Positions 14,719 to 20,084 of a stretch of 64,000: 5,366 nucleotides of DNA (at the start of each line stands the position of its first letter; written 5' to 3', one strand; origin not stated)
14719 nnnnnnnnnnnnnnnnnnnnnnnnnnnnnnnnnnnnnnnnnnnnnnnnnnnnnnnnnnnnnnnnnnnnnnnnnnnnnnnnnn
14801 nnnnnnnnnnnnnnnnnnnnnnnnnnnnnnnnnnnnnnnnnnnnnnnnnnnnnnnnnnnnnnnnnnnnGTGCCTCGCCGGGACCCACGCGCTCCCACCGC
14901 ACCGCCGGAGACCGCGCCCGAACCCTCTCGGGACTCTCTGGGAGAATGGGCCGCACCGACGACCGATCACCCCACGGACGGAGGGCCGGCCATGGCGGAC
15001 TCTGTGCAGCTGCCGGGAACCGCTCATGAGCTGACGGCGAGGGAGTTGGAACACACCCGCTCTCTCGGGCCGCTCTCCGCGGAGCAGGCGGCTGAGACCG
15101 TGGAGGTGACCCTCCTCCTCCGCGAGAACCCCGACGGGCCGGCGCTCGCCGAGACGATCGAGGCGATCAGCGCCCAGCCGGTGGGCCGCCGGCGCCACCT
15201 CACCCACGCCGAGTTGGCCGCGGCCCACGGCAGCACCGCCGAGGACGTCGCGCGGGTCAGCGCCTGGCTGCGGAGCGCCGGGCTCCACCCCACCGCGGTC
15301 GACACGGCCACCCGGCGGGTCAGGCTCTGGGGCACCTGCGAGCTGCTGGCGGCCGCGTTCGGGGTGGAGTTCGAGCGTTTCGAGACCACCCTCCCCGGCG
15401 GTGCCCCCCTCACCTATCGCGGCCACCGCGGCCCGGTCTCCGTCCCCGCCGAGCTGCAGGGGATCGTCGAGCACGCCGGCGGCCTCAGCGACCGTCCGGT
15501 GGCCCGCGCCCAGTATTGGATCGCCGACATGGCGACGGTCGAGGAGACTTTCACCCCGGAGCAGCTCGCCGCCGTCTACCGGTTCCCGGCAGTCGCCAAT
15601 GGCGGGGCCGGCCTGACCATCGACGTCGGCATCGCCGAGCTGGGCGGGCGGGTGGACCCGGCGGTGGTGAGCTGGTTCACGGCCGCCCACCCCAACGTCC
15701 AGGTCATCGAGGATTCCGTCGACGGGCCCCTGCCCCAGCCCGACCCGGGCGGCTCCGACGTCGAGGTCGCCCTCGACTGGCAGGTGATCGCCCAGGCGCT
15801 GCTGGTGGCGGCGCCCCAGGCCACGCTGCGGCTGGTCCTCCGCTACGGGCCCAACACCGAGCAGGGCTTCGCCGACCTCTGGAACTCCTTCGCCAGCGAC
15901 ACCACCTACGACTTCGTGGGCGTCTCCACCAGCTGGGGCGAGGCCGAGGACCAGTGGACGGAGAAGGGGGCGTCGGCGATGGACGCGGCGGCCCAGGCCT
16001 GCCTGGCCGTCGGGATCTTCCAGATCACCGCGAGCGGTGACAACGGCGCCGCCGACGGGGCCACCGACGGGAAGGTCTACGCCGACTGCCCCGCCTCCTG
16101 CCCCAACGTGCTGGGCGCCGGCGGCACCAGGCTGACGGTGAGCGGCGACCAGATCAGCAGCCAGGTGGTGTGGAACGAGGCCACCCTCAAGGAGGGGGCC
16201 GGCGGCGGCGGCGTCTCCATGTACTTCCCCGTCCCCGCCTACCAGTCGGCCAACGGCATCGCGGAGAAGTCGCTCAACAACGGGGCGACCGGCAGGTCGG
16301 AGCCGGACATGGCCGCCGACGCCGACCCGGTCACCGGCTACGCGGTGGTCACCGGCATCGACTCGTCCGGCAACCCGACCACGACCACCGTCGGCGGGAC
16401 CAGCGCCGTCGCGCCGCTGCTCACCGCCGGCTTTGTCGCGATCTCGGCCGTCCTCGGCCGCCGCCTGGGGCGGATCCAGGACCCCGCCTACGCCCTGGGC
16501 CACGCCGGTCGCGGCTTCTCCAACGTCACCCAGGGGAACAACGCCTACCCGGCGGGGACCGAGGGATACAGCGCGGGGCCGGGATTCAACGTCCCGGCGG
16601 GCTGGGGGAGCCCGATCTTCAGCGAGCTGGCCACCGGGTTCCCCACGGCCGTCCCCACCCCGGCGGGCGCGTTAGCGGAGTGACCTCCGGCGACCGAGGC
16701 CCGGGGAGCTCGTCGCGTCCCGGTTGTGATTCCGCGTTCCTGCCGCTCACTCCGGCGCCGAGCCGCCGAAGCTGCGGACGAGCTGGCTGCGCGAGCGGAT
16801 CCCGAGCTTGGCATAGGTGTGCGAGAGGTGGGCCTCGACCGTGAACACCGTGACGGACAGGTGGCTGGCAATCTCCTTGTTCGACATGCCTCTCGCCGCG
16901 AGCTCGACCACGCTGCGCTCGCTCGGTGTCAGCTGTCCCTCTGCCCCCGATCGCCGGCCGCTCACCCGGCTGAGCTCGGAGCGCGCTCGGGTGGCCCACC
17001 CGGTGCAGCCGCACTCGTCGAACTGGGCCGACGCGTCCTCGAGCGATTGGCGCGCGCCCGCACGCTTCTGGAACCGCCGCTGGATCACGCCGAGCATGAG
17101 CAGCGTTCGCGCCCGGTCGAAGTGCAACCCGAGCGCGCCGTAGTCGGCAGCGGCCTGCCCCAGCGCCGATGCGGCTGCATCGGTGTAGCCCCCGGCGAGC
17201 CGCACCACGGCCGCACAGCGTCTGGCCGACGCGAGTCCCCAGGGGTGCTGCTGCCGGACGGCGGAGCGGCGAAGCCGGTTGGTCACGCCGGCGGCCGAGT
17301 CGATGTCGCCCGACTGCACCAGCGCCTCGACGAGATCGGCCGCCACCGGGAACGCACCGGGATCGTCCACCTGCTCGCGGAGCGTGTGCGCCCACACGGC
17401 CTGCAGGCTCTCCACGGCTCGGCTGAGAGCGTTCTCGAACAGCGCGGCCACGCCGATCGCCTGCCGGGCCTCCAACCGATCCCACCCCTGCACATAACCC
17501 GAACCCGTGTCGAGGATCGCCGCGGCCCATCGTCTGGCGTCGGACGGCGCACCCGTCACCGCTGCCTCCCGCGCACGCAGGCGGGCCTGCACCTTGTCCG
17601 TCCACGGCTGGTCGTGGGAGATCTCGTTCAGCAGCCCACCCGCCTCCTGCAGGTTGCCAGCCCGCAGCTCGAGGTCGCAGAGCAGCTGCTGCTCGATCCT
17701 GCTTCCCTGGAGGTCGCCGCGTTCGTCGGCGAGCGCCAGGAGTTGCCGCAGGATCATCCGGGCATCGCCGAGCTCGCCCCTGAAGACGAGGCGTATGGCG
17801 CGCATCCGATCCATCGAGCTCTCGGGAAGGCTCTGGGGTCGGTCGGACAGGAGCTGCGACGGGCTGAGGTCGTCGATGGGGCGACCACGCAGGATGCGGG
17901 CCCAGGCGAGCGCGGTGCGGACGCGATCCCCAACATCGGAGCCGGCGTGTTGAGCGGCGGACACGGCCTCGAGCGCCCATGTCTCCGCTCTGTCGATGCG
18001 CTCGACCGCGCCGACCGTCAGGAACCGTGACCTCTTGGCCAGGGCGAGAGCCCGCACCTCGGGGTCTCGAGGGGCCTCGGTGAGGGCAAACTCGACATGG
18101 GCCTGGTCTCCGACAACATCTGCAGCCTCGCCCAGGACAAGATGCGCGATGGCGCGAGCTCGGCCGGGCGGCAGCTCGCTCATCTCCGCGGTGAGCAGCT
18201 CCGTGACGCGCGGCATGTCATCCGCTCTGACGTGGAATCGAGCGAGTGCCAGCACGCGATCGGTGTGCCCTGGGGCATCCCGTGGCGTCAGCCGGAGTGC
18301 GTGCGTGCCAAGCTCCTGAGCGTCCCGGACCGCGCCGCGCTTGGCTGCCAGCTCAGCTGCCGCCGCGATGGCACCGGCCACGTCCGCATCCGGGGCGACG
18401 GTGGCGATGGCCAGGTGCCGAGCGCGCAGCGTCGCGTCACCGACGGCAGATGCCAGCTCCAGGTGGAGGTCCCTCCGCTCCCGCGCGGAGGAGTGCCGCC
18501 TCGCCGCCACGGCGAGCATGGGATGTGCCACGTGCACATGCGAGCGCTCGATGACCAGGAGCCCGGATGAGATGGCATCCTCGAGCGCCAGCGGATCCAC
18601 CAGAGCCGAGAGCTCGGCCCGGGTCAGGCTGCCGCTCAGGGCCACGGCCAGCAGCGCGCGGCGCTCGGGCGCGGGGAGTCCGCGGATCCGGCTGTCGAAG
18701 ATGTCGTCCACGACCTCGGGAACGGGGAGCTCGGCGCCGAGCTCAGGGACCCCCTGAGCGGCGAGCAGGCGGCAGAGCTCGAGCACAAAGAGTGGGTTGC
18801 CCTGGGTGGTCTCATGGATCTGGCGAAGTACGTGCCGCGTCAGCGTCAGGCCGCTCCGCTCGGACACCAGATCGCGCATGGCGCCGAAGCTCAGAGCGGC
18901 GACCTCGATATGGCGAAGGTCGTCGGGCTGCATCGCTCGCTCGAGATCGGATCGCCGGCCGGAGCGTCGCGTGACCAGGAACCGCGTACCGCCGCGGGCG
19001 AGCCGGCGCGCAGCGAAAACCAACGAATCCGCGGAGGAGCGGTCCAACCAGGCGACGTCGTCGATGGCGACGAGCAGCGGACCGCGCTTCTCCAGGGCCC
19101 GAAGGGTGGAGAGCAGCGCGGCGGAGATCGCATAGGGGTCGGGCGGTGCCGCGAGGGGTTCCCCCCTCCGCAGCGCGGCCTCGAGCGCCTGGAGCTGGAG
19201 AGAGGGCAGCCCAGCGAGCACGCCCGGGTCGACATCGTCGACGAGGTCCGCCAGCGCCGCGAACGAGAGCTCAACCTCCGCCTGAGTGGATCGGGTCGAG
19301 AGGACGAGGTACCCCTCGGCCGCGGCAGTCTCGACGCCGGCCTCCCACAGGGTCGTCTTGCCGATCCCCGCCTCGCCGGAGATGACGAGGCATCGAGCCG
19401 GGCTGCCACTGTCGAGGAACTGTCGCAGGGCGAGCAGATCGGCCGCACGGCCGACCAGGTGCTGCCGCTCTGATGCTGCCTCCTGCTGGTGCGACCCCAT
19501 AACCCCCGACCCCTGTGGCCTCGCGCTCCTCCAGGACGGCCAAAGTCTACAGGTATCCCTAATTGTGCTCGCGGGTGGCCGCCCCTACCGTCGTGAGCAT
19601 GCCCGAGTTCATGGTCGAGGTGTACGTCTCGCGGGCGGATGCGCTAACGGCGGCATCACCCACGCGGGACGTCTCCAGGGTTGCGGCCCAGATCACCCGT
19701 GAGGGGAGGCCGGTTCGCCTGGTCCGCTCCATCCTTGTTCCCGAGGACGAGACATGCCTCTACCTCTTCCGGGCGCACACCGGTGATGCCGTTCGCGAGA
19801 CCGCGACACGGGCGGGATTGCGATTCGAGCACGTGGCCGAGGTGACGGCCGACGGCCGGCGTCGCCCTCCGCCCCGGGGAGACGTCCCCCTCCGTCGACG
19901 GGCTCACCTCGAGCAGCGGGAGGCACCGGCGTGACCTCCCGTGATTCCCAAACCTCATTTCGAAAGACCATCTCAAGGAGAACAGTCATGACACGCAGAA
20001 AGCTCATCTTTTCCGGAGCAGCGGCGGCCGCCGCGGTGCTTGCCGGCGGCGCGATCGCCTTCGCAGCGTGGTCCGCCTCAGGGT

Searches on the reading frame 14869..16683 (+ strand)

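Call 25: search_protein_families(library=pfam, proteins=[window:14869-16683:+], max_evalue=0.01)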
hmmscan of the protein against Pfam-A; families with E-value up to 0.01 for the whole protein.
window:14869-16683:+ (604 aa): 1 family
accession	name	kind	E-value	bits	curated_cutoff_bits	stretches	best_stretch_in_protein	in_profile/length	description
PF09286.16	Pro-kuma_activ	-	1e-14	55.4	23.5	1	74-207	11-141/143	Pro-kumamolisin, activation domain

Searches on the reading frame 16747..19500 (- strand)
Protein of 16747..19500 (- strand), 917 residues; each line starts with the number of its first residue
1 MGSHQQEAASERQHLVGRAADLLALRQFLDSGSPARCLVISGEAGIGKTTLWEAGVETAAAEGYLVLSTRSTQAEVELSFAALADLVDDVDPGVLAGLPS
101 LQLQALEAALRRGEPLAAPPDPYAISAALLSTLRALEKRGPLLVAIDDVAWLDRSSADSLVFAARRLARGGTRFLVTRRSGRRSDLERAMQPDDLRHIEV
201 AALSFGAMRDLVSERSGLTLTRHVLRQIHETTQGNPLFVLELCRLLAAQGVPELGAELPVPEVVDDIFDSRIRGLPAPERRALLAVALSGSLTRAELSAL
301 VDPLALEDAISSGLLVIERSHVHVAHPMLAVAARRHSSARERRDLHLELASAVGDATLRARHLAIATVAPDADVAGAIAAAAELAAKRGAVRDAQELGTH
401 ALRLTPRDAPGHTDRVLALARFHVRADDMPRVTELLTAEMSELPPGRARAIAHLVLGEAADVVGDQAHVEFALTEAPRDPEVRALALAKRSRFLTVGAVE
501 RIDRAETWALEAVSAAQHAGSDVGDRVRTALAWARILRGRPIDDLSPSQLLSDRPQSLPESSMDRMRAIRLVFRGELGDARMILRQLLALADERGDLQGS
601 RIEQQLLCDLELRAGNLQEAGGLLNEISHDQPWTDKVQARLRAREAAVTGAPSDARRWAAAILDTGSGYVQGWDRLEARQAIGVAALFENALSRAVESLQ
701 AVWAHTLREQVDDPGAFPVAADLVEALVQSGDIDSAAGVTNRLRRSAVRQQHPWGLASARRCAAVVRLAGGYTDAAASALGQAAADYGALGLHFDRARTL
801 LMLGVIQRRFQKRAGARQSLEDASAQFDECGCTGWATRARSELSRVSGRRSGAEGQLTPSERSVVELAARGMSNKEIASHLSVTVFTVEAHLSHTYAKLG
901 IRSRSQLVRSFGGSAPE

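Call 25: search_protein_families(library=pfam, proteins=[window:16747-19500:-], max_evalue=0.01)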
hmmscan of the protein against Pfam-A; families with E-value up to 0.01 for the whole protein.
window:16747-19500:- (917 aa): 11 families
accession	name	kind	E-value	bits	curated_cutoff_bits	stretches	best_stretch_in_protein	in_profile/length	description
PF13191.12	AAA_16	-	3e-15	57.5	32.6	1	15-170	2-162/167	AAA ATPase domain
PF00196.25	GerE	-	1.1e-14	54.2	23.5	1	856-910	2-56/57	Bacterial regulatory proteins, luxR family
PF08281.18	Sigma70_r4_2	-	1.5e-07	31.4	25.7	1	856-899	10-54/54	Sigma-70, region 4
PF14559.12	TPR_19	-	2e-06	28.5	25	1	690-756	5-64/68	Tetratricopeptide repeat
PF13401.12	AAA_22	-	0.00065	20.5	27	1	34-161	4-102/130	AAA domain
PF13604.12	AAA_30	-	0.0013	18.9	27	0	32-69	15-52/191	AAA domain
PF20720.3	nSTAND3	-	0.0021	18.2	27.2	1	35-73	17-54/155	Novel STAND NTPase 3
PF25199.1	nSTAND_NTPase5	-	0.0038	17.5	34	0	30-85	36-92/145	Novel STAND NTPase 5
PF10236.15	DAP3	-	0.0044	16.7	23.1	0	30-73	18-61/311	Mitochondrial ribosomal death-associated protein 3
PF00931.28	NB-ARC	-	0.0079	15.9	23.5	0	24-53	7-36/248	NB-ARC domain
PF05729.18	NACHT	-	0.009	16.3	26.7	0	37-57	2-22/167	NACHT domain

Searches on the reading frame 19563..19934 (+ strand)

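Call 25: search_protein_families(library=pfam, proteins=[window:19563-19934:+], max_evalue=0.01)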
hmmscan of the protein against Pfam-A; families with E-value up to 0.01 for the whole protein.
window:19563-19934:+ (123 aa): 1 family
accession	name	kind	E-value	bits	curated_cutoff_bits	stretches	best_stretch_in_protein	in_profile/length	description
PF14026.12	SCO4226-like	-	1.5e-06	28.8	28.5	1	25-94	10-76/76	Nickel responsive protein SCO4226-like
